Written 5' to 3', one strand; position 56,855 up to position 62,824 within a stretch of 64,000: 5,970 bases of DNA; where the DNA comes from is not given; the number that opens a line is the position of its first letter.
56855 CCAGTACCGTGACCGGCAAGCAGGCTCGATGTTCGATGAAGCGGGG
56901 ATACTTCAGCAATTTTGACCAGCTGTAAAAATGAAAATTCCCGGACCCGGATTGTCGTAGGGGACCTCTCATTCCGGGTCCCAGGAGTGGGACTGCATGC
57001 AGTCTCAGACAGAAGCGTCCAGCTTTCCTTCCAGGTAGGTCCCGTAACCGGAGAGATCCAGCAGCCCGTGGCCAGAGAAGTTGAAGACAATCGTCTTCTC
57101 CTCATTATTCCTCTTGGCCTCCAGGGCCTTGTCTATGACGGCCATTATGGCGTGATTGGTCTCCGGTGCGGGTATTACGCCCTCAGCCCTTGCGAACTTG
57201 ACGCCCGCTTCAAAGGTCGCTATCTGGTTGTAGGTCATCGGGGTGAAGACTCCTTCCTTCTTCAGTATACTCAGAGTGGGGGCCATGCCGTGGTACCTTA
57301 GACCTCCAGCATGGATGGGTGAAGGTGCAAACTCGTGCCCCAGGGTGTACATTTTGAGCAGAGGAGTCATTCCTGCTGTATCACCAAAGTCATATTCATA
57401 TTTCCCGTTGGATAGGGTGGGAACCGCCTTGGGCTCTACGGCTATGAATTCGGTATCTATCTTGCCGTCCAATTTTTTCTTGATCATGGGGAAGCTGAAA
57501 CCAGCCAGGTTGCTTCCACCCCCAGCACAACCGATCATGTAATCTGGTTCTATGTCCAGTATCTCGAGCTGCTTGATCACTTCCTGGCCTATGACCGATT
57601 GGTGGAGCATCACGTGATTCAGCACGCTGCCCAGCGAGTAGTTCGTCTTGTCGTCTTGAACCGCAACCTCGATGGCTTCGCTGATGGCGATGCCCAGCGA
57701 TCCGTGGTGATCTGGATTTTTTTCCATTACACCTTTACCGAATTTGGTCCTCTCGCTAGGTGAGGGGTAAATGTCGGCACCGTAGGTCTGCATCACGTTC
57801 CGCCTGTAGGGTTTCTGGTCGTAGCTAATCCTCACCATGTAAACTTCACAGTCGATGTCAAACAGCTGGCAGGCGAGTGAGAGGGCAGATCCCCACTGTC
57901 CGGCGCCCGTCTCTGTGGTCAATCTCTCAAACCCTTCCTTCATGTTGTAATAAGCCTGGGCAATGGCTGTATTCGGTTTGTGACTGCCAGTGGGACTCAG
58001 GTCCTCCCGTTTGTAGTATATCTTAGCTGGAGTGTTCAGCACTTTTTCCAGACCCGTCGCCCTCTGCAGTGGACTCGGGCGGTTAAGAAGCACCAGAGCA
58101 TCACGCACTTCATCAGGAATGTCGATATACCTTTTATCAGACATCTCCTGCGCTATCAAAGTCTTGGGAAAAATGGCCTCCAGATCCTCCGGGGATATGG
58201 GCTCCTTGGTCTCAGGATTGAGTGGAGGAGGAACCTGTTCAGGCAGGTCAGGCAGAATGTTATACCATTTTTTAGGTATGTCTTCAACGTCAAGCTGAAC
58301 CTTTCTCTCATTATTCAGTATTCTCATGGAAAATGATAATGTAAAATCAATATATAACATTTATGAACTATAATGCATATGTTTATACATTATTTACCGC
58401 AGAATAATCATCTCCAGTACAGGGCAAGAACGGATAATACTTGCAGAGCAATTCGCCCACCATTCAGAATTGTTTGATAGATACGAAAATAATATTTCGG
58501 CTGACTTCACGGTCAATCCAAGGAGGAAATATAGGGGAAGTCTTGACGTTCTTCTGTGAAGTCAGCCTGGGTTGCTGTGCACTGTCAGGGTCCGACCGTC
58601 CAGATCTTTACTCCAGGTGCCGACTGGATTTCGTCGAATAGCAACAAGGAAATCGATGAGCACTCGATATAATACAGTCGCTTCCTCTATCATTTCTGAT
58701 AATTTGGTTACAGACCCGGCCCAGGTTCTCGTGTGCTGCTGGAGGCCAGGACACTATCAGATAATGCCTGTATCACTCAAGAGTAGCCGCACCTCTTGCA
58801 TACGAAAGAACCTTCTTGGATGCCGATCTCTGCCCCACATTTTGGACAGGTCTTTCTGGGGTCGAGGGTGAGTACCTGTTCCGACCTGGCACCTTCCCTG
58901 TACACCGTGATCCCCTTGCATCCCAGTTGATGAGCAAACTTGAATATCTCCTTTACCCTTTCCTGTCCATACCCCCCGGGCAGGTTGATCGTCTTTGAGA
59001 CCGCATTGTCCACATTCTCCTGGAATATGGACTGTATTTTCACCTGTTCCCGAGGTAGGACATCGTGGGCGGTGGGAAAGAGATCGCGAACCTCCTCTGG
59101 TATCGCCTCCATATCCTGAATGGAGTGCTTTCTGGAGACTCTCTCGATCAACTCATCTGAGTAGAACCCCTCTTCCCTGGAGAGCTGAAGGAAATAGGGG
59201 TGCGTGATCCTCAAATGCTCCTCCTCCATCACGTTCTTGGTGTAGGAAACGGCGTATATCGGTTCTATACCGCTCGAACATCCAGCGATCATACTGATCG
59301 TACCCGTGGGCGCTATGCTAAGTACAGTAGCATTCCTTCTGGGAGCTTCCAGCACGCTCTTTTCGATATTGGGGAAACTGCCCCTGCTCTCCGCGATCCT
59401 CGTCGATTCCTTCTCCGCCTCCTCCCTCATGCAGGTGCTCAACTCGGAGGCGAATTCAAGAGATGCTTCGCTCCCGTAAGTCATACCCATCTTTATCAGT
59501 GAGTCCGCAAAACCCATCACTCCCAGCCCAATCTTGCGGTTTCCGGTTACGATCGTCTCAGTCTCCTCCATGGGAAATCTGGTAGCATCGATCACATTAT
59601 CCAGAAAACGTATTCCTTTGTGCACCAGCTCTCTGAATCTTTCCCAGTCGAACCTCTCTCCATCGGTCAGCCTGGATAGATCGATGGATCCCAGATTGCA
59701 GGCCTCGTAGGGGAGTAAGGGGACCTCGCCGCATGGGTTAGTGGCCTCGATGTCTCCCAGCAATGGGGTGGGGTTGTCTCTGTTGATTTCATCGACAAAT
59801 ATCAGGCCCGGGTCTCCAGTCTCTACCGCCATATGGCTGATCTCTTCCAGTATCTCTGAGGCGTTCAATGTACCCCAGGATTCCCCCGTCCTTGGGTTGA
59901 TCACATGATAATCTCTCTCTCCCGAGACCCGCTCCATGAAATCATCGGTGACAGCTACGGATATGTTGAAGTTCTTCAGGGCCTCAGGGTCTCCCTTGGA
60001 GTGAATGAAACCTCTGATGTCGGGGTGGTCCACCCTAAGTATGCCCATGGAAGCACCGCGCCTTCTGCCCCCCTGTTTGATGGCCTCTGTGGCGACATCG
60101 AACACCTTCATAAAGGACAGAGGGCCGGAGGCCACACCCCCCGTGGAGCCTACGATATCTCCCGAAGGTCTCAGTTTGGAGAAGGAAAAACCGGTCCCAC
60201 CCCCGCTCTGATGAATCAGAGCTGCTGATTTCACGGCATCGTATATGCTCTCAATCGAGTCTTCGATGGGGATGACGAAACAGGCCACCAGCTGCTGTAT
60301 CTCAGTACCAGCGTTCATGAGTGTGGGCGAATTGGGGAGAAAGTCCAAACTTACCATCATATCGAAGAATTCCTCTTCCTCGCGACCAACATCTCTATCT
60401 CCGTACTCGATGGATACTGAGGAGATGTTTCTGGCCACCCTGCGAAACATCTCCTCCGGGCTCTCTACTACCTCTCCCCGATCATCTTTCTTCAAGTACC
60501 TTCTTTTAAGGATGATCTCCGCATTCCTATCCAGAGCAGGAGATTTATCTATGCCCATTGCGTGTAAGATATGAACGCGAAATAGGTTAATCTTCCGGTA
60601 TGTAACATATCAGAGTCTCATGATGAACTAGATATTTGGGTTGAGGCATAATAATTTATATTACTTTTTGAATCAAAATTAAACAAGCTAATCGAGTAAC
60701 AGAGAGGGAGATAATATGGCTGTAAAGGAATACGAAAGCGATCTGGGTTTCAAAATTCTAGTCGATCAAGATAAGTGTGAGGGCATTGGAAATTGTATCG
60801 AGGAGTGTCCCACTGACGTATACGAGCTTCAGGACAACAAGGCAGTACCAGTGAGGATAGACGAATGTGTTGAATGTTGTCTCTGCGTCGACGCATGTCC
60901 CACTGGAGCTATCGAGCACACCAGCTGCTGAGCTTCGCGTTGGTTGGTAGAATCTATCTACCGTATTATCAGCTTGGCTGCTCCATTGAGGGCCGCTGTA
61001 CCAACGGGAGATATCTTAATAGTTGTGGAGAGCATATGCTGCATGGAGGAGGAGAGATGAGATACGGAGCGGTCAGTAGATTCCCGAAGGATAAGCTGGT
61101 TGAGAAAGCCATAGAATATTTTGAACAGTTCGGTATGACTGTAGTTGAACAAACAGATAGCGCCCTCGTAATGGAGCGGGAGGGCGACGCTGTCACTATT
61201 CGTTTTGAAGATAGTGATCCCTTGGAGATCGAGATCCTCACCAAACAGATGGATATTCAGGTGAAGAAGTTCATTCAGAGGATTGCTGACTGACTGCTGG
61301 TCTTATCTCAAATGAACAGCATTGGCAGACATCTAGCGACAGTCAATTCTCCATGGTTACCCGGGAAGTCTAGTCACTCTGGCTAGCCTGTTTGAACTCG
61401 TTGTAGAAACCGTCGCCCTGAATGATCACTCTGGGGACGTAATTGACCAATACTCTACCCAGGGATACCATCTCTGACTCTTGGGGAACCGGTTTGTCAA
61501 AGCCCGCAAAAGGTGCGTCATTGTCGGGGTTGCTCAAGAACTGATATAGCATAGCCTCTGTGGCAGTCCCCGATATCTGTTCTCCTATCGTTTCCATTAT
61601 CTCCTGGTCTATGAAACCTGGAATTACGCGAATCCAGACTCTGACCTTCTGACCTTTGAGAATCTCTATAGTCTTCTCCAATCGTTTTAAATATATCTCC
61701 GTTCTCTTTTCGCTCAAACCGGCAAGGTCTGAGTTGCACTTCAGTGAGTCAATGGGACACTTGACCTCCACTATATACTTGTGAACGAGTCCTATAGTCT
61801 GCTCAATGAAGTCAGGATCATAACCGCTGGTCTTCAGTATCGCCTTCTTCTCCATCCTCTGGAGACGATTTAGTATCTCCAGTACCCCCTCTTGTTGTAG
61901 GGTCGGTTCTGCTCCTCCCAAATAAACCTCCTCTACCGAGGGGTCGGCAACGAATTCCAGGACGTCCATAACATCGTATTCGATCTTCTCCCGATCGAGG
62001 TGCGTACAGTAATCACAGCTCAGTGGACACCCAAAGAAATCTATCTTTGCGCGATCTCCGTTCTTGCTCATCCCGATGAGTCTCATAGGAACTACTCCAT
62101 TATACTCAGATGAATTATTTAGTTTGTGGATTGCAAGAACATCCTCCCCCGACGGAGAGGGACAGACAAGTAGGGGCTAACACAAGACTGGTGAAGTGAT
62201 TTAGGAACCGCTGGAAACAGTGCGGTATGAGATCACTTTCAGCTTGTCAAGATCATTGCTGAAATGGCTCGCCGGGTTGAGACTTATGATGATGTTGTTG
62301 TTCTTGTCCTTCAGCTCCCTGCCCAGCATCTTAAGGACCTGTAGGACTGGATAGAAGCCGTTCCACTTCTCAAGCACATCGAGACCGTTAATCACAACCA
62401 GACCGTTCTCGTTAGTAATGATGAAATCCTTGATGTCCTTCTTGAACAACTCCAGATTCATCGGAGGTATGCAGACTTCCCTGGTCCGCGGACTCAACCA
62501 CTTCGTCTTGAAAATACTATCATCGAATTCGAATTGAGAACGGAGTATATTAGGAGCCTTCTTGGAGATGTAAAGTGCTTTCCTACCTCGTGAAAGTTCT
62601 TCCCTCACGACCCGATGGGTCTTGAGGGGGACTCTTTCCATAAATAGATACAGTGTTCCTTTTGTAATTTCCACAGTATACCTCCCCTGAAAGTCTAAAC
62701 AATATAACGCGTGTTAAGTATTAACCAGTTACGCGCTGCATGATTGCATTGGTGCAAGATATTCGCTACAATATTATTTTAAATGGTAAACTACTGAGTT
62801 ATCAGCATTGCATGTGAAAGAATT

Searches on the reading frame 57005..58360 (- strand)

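Call 23: search_protein_families(library=pfam, proteins=[window:57005-58360:-])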
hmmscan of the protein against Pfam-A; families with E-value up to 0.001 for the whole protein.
window:57005-58360:- (451 aa): 1 family
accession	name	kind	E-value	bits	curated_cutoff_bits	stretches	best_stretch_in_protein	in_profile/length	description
PF00291.31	PALP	-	1.9e-36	126.3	35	1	92-430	4-295/295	Pyridoxal-phosphate dependent enzyme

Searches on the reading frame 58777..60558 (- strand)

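Call 23: search_protein_families(library=pfam, proteins=[window:58777-60558:-])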
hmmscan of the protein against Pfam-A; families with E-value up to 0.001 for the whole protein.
window:58777-60558:- (593 aa): 2 families
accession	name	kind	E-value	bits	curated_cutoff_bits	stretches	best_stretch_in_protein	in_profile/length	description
PF02867.20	Ribonuc_red_lgC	-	4.6e-125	418.6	23.9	2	91-401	1-342/523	Ribonucleotide reductase, barrel domain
PF00317.26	Ribonuc_red_lgN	-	2.9e-22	79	28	1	10-86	4-75/77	Ribonucleotide reductase, all-alpha domain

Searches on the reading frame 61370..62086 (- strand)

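Call 23: search_protein_families(library=pfam, proteins=[window:61370-62086:-])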
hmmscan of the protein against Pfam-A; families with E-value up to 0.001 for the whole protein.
window:61370-62086:- (238 aa): 2 families
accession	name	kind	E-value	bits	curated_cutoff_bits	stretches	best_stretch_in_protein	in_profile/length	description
PF04055.27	Radical_SAM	-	9.6e-09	36.1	29.5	1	18-167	5-163/166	Radical SAM superfamily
PF13353.11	Fer4_12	-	3.6e-06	27.8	22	1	10-97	5-100/137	4Fe-4S single cluster domain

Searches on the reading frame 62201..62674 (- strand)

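Call 23: search_protein_families(library=pfam, proteins=[window:62201-62674:-])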
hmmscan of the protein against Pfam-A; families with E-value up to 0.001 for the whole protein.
window:62201-62674:- (157 aa): 1 family
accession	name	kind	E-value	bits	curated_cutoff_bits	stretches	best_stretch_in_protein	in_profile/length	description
PF05763.18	DUF835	-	2.9e-12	47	33.1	1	22-136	11-123/136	Protein of unknown function (DUF835)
